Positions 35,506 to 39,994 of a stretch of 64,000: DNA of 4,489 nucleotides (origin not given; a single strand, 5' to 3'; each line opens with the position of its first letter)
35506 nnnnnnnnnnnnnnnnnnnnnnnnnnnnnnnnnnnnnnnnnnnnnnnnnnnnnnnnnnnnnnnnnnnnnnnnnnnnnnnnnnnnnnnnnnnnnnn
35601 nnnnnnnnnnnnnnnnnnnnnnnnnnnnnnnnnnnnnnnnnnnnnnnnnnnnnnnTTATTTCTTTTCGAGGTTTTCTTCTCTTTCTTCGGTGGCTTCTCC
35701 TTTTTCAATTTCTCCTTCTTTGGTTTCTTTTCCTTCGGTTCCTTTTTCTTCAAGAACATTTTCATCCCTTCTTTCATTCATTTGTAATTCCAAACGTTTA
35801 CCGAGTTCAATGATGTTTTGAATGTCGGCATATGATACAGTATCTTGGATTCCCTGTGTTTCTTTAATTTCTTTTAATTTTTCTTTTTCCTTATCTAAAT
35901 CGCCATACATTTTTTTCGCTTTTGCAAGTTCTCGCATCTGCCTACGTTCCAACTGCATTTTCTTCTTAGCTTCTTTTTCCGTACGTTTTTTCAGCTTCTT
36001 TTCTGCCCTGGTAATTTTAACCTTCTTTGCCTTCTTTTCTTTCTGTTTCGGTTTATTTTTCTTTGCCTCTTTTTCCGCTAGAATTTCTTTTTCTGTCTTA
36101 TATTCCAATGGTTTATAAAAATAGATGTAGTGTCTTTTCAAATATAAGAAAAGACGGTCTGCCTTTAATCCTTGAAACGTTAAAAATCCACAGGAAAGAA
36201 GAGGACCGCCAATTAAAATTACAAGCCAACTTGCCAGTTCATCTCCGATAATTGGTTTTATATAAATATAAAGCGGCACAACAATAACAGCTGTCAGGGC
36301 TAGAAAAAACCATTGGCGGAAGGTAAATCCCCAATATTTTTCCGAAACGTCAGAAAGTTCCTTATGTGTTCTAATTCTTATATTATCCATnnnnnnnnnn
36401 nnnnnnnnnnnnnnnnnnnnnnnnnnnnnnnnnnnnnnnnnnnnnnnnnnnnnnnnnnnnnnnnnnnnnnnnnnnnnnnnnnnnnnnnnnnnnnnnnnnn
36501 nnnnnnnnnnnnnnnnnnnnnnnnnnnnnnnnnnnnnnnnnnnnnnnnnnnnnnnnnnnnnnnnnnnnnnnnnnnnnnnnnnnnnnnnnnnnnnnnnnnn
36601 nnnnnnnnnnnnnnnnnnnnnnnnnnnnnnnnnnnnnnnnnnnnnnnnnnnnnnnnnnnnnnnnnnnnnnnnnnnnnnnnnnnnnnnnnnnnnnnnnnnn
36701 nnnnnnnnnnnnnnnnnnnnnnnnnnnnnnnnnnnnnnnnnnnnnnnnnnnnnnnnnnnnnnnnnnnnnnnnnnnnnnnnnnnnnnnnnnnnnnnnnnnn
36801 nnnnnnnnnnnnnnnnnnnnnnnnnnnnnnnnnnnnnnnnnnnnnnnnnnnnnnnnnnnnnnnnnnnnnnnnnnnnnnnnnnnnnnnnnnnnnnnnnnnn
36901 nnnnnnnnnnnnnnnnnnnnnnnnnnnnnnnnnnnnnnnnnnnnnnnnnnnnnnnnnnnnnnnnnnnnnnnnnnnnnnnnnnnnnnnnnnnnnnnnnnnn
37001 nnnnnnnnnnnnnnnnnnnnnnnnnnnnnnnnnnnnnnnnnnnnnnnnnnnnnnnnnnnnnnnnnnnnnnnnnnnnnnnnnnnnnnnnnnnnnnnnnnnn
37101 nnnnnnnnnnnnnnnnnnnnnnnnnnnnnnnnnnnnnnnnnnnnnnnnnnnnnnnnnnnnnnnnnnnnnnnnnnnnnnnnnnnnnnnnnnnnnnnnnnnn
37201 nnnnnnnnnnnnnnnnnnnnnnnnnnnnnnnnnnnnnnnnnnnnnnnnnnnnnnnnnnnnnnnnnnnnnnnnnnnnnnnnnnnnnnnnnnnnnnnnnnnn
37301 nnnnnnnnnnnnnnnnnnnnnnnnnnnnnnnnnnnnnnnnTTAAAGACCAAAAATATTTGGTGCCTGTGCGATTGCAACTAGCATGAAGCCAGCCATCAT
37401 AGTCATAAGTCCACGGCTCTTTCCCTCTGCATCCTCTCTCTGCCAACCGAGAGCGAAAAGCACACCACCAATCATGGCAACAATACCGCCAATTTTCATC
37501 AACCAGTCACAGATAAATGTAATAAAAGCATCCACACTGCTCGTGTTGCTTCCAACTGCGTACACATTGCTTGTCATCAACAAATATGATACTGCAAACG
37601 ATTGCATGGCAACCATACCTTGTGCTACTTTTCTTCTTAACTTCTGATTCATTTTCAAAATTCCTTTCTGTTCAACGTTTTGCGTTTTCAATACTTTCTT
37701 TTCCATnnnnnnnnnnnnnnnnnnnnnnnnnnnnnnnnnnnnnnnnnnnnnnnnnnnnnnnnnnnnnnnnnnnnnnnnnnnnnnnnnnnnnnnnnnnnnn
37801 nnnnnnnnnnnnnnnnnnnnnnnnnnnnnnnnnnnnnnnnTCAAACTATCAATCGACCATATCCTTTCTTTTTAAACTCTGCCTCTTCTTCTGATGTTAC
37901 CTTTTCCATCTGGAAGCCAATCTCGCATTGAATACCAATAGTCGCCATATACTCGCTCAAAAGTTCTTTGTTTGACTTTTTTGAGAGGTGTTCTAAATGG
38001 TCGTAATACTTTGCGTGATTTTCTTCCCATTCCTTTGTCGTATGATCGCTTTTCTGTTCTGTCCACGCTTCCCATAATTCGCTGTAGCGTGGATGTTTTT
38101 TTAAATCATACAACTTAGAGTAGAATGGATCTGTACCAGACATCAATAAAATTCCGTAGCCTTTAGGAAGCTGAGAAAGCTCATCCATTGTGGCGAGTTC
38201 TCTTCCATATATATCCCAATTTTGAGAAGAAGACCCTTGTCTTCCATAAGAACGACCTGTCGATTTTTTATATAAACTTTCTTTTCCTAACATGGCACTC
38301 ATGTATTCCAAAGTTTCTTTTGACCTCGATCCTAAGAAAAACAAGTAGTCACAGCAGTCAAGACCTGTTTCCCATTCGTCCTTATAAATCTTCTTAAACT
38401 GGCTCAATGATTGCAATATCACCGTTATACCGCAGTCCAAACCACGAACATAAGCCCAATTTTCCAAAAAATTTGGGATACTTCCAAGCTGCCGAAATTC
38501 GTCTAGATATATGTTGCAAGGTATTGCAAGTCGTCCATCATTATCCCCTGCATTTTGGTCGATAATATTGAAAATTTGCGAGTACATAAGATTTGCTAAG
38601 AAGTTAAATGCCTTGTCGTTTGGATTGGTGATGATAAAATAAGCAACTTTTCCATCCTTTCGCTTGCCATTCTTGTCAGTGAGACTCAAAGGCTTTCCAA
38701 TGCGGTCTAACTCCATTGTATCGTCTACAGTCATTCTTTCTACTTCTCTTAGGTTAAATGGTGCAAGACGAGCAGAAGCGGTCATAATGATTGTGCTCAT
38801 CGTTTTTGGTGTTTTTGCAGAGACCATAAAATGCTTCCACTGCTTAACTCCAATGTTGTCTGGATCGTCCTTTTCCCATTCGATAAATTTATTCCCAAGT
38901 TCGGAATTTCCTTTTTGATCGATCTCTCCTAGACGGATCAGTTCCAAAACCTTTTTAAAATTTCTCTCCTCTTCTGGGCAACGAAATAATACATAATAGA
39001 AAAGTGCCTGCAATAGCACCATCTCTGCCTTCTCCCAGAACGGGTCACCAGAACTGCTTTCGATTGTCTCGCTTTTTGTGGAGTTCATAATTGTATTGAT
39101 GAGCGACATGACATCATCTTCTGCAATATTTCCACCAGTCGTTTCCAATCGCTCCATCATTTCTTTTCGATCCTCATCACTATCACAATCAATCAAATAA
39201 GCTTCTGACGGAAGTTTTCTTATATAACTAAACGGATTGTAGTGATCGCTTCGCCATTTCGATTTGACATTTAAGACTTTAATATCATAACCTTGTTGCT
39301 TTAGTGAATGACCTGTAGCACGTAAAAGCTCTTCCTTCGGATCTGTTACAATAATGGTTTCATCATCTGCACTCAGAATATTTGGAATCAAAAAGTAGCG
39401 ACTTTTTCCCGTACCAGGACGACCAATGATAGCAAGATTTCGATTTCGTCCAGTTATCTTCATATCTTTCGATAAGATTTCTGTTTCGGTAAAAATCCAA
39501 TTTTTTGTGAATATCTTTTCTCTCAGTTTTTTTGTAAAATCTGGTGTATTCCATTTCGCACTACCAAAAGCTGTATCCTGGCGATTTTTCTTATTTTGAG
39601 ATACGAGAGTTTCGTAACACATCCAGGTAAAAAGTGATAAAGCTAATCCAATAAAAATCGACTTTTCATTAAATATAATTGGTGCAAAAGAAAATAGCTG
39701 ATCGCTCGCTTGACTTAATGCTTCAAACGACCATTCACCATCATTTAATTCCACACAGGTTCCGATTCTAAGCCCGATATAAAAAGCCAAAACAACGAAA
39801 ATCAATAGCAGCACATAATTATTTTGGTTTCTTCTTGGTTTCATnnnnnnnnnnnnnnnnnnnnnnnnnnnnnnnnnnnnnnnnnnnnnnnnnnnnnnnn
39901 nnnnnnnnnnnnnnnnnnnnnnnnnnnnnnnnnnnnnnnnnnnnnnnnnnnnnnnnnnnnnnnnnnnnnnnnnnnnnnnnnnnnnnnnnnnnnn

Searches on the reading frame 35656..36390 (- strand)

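Call 61: search_protein_families(library=pfam, proteins=[window:35656-36390:-], max_evalue=0.001)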
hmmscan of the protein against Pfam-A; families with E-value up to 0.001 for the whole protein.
window:35656-36390:- (244 aa): 1 family
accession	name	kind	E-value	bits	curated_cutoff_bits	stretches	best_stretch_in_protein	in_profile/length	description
PF12666.12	PrgI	-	3.1e-13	50.5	27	1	10-90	4-83/91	PrgI family protein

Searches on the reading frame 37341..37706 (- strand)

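Call 61: search_protein_families(library=pfam, proteins=[window:37341-37706:-], max_evalue=0.001)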
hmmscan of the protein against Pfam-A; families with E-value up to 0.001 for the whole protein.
window:37341-37706:- (121 aa): 1 family
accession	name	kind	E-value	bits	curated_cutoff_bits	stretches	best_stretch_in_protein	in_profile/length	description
PF04956.18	TrbC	-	0.00015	22.3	27.9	1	28-114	8-92/98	TrbC/VIRB2 pilin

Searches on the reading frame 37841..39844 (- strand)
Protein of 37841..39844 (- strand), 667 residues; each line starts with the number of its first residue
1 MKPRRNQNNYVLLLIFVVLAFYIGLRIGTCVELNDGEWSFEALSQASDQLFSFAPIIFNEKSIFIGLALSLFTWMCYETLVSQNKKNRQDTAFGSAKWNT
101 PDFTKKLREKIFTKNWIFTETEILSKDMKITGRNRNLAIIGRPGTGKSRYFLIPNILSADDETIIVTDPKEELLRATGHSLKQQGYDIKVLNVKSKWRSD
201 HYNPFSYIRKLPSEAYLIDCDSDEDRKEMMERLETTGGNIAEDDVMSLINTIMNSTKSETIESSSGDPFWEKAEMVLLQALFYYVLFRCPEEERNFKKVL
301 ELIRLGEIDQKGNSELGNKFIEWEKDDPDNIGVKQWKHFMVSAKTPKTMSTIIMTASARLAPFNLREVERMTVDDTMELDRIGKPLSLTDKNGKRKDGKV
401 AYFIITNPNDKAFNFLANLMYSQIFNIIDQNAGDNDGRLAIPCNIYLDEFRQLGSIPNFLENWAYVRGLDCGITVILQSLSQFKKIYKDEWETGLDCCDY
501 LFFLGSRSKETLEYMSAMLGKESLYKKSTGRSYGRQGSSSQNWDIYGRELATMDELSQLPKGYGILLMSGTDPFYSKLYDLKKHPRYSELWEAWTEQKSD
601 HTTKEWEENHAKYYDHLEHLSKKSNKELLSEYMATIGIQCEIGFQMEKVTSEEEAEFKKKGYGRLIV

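Call 8: search_protein_families(library=pfam, proteins=[window:37841-39844:-], max_evalue=0.001)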
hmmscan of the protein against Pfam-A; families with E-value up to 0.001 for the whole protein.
window:37841-39844:- (667 aa): 3 families
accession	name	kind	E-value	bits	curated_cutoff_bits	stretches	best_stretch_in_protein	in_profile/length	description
PF02534.20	T4SS-DNA_transf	-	1.4e-52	179.6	20.1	1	134-577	39-441/468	Type IV secretory system Conjugative DNA transfer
PF12696.13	TraG-D_C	-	1e-24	87.3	22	1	442-561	1-126/126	TraM recognition site of TraD and TraG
PF10412.15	TrwB_AAD_bind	-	2e-08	34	20.5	1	446-571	249-378/387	Type IV secretion-system coupling protein DNA-binding domain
